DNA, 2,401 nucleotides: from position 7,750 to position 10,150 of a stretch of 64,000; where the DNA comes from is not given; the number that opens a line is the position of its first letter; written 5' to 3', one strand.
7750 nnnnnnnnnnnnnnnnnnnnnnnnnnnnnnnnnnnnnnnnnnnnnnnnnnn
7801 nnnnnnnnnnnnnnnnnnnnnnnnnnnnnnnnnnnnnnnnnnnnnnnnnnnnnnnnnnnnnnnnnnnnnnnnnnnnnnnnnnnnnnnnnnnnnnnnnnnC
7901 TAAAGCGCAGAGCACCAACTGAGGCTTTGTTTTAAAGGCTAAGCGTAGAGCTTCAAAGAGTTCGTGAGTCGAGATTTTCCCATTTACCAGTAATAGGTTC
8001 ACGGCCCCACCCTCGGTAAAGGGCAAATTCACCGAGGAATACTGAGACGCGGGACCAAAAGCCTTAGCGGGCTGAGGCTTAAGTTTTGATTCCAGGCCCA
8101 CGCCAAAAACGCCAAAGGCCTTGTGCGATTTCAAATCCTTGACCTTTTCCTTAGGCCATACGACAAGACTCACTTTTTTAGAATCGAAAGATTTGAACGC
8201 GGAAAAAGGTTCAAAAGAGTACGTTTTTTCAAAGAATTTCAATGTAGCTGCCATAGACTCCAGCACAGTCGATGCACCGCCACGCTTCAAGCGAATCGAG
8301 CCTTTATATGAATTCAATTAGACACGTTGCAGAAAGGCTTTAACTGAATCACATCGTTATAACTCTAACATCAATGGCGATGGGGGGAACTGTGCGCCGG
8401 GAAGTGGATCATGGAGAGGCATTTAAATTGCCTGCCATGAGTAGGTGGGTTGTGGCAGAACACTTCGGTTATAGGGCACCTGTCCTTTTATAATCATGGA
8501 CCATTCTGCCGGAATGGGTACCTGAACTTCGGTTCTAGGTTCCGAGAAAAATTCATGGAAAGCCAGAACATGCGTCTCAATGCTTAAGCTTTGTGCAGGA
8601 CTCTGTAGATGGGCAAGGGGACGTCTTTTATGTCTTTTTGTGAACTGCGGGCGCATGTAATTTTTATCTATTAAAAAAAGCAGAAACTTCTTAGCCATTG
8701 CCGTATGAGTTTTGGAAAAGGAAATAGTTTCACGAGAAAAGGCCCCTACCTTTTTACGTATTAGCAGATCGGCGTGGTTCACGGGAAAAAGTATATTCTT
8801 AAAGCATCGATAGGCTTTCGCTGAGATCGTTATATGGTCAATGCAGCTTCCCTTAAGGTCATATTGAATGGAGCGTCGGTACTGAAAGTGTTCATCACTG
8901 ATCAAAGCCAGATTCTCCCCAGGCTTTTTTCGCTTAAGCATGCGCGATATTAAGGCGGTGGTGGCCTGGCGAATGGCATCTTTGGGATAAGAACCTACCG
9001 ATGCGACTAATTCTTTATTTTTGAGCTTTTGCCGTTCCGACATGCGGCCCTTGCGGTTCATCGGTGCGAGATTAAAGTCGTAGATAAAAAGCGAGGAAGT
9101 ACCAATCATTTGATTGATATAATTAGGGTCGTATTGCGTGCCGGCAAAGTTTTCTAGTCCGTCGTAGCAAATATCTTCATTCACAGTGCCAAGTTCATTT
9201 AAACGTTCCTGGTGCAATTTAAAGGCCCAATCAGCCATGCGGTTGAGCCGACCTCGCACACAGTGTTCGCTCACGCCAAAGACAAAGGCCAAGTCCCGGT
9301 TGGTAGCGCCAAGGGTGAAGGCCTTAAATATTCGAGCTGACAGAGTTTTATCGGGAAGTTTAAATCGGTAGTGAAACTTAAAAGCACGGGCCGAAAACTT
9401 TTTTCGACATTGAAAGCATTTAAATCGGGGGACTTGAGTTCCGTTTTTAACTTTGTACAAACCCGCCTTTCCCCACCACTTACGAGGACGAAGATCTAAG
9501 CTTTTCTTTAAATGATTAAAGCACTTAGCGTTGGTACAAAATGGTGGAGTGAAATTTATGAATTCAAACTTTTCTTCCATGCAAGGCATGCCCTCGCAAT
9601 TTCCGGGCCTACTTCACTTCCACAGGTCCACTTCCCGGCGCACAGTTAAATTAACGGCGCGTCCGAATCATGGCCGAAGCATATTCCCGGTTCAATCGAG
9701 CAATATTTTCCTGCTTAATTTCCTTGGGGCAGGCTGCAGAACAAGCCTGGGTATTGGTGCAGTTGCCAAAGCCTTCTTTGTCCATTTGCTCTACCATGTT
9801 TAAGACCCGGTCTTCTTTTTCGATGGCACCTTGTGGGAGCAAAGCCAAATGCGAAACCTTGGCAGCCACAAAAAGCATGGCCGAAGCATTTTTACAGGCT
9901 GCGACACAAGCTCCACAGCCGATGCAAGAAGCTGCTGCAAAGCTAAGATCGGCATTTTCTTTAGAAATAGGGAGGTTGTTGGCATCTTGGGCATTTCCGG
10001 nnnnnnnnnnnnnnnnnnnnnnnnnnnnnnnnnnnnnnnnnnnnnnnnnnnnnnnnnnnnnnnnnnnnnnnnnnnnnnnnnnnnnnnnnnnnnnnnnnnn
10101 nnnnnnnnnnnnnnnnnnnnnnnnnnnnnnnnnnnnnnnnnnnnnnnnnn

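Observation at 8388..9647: Complete IS element with 21-bp perfect TIRs and a zinc-ribbon transposase, inserted 3 bp after the sdhB stop codon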

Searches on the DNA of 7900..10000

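Call 78: search_rna_families(source=window, start=7900, end=10000, threshold=evalue, max_evalue=1)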
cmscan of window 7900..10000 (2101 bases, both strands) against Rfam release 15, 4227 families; matches with E-value up to 1: 1.
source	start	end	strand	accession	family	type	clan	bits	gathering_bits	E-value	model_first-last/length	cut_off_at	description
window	8704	8756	-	RF02823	LPR69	Gene; sRNA;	-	21.7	40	0.094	1-82/82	no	Legionella RNA 69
